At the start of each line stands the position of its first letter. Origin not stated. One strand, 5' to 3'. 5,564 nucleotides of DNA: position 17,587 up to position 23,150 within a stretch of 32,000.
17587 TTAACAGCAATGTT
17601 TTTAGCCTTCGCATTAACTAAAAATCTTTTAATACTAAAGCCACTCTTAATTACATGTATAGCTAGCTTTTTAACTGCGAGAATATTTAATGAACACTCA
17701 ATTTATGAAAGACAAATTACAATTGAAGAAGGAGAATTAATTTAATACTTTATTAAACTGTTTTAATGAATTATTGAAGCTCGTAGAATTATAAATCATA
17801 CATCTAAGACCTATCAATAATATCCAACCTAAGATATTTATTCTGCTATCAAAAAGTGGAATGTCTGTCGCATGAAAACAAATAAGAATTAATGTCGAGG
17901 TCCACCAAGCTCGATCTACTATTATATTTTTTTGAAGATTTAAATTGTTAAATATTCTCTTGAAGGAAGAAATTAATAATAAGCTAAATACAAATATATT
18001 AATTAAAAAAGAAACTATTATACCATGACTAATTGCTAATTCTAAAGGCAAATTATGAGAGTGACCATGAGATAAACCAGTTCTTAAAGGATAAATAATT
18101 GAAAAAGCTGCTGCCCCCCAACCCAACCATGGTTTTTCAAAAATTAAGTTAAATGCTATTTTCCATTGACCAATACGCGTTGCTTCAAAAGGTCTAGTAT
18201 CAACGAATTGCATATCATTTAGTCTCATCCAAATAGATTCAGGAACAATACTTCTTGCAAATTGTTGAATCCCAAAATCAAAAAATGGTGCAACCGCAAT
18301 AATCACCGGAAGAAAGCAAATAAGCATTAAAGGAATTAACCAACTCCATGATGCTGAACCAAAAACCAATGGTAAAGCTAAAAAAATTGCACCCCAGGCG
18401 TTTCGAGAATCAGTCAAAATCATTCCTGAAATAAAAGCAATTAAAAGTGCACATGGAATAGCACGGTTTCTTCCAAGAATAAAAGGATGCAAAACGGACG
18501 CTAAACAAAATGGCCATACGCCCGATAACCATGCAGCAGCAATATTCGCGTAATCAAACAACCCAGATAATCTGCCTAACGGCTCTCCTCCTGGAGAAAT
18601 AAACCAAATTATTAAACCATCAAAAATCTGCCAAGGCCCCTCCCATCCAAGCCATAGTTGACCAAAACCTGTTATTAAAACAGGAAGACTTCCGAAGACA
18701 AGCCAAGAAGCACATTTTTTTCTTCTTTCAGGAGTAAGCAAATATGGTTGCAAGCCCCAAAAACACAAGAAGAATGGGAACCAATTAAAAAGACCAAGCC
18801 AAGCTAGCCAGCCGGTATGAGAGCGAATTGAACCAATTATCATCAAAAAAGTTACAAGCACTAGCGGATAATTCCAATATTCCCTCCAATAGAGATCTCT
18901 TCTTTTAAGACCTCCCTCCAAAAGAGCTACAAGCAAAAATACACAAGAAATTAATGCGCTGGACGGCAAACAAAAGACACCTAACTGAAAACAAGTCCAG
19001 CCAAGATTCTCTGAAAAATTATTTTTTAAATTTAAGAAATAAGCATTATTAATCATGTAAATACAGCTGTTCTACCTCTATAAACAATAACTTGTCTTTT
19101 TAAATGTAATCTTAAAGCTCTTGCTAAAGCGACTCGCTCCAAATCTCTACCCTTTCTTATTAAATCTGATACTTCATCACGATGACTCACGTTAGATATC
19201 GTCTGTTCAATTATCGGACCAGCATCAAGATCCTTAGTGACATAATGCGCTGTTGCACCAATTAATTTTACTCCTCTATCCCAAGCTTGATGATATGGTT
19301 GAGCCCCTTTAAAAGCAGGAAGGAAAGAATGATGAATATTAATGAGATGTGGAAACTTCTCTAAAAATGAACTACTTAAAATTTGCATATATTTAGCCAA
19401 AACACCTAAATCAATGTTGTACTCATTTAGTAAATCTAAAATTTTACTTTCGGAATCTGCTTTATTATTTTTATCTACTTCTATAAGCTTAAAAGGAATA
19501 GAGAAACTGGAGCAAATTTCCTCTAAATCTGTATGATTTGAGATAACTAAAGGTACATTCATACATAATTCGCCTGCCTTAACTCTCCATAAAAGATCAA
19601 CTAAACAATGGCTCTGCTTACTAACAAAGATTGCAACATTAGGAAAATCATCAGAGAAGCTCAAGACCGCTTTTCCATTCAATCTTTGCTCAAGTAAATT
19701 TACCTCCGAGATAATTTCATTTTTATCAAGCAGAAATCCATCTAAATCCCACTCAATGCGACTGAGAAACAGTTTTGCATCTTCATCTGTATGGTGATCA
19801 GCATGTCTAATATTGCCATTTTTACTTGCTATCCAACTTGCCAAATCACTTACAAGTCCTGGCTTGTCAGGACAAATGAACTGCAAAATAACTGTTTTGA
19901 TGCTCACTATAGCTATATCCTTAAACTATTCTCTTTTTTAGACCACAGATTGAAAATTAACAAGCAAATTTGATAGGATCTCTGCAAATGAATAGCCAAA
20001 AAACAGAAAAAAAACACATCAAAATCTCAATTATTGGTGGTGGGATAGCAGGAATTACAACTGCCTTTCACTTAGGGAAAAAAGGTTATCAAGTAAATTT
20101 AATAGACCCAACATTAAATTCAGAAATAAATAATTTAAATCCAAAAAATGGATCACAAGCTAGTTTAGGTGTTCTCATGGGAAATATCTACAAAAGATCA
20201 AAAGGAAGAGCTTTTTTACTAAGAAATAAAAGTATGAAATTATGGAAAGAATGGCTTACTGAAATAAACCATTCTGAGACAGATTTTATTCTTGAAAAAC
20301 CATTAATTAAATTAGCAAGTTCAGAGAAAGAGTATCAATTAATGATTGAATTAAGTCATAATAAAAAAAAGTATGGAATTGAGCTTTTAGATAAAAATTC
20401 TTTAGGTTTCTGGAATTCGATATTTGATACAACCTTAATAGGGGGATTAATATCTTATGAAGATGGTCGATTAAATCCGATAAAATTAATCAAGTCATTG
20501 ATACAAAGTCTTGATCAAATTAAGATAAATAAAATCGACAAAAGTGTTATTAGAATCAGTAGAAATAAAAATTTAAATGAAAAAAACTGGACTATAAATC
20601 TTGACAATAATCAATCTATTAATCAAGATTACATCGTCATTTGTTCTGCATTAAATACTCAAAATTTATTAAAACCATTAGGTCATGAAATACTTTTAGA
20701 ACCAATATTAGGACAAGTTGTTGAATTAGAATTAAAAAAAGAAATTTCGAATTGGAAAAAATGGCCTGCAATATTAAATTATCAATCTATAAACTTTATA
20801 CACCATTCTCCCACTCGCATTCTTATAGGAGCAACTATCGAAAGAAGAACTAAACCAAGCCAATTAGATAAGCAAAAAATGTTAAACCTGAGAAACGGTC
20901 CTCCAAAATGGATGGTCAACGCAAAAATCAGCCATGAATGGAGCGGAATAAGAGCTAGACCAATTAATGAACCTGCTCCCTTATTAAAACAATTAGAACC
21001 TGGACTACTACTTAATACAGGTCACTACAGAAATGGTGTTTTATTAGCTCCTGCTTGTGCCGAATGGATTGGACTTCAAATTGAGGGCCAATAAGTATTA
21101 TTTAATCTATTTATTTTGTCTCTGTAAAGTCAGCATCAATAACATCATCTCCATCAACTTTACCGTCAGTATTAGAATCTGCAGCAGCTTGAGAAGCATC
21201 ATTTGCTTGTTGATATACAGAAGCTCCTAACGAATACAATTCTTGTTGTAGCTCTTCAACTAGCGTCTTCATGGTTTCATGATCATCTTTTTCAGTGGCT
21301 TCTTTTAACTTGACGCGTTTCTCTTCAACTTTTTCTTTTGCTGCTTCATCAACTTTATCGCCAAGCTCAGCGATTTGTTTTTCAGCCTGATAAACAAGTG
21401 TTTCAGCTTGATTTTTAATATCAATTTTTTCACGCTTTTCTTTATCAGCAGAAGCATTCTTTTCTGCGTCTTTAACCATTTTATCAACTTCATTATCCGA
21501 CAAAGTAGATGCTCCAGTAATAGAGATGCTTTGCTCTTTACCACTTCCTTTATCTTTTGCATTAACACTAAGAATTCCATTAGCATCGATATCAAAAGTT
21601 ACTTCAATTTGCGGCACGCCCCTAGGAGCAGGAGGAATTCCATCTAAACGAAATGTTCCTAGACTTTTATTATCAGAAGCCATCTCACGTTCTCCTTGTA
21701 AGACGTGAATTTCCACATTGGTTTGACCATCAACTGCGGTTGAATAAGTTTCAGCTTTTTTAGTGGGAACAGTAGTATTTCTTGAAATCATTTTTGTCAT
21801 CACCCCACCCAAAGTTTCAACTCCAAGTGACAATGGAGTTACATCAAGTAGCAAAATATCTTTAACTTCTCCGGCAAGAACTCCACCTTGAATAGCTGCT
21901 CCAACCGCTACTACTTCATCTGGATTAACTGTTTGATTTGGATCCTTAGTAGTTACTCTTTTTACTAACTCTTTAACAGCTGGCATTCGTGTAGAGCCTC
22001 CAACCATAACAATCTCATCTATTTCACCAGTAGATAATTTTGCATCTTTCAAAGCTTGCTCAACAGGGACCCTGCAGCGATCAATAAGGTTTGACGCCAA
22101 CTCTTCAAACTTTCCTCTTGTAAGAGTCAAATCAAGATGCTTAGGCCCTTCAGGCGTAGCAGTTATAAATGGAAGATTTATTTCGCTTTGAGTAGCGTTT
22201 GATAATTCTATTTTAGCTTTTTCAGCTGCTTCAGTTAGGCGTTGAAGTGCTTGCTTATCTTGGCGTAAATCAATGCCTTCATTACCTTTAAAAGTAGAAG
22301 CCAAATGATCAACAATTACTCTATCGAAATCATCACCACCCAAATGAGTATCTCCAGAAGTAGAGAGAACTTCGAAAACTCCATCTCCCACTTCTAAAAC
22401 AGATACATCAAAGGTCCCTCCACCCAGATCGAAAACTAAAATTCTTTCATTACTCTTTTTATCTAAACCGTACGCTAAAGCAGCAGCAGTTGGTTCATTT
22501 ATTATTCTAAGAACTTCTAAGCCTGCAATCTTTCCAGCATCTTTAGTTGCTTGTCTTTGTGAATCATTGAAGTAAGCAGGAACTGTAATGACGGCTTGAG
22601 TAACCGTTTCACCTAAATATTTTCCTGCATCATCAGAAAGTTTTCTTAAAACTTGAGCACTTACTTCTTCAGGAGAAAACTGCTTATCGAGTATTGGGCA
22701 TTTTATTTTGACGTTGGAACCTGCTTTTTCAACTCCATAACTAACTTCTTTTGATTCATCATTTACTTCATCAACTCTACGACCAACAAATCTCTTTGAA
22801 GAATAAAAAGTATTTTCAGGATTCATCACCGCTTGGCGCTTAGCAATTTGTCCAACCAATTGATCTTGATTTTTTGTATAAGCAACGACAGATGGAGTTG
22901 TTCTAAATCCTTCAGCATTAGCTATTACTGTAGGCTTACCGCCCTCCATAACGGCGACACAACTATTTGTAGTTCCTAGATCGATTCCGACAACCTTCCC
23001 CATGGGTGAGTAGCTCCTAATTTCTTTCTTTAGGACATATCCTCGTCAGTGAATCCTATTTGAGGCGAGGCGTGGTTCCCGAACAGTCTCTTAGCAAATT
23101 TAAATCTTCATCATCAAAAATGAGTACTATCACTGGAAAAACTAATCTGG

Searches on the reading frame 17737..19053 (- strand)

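Call 86: search_protein_families(library=pfam, proteins=[window:17737-19053:-], max_evalue=0.00001)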
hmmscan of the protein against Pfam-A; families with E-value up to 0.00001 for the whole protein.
window:17737-19053:- (438 aa): 1 family
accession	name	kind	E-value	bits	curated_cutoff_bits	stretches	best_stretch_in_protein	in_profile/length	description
PF04932.20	Wzy_C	-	3.2e-15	56.7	31.7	1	203-350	2-147/149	O-Antigen ligase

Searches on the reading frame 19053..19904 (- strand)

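Call 86: search_protein_families(library=pfam, proteins=[window:19053-19904:-], max_evalue=0.00001)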
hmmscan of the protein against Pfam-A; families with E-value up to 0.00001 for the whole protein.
window:19053-19904:- (283 aa): 2 families
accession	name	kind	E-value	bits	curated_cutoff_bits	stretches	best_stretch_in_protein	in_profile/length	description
PF00551.24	Formyl_trans_N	-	3.2e-41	141.5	26.1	1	89-264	2-181/181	Formyl transferase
PF01842.31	ACT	-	6.9e-08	32.6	27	1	6-47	2-44/66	ACT domain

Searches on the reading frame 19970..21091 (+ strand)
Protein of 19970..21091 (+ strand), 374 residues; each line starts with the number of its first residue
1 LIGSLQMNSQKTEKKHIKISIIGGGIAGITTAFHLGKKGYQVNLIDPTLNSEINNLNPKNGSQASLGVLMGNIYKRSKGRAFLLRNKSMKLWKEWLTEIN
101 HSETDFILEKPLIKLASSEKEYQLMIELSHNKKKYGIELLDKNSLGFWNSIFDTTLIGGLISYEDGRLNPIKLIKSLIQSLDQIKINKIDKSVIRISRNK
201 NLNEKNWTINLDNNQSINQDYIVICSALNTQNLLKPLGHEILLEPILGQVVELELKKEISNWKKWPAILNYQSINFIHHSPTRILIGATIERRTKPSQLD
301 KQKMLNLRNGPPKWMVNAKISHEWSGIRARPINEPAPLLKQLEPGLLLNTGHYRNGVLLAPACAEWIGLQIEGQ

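Call 86: search_protein_families(library=pfam, proteins=[window:19970-21091:+], max_evalue=0.00001)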
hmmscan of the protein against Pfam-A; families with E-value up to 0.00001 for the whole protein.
window:19970-21091:+ (374 aa): 2 families
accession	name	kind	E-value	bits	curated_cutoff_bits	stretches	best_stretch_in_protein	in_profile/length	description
PF01266.30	DAO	-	1.4e-37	130.5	27.9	1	19-367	2-350/353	FAD dependent oxidoreductase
PF03486.20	HI0933_like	-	7.7e-06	26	50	0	18-47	2-31/244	HI0933-like protein Rossmann domain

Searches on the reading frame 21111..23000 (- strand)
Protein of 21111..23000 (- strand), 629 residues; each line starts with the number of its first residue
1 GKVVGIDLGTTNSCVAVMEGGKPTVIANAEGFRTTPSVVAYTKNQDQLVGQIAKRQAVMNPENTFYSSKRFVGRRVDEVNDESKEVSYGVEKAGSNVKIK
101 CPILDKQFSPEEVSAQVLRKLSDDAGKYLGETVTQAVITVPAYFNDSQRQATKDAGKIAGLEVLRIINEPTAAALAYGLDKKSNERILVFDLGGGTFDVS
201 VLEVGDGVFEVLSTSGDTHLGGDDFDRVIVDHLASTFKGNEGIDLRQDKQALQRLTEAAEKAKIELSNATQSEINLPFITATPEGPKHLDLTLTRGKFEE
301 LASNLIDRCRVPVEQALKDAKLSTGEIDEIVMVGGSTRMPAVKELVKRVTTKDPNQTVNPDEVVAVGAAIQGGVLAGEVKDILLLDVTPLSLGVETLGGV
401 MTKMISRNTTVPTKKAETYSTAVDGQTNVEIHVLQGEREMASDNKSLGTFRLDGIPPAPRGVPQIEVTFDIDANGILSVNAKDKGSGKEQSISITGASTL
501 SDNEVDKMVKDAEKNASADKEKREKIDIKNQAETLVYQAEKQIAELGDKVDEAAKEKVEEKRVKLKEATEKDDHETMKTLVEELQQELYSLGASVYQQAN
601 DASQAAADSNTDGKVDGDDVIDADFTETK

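Call 86: search_protein_families(library=pfam, proteins=[window:21111-23000:-], max_evalue=0.00001)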
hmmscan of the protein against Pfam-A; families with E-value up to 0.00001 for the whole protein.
window:21111-23000:- (629 aa): 2 families
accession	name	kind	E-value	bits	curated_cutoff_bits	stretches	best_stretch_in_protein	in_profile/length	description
PF00012.26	HSP70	-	3e-264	878.2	20.6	1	3-597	1-599/599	Hsp70 protein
PF06723.19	MreB_Mbl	-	2.3e-18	66.6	27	1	90-369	50-316/327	MreB/Mbl protein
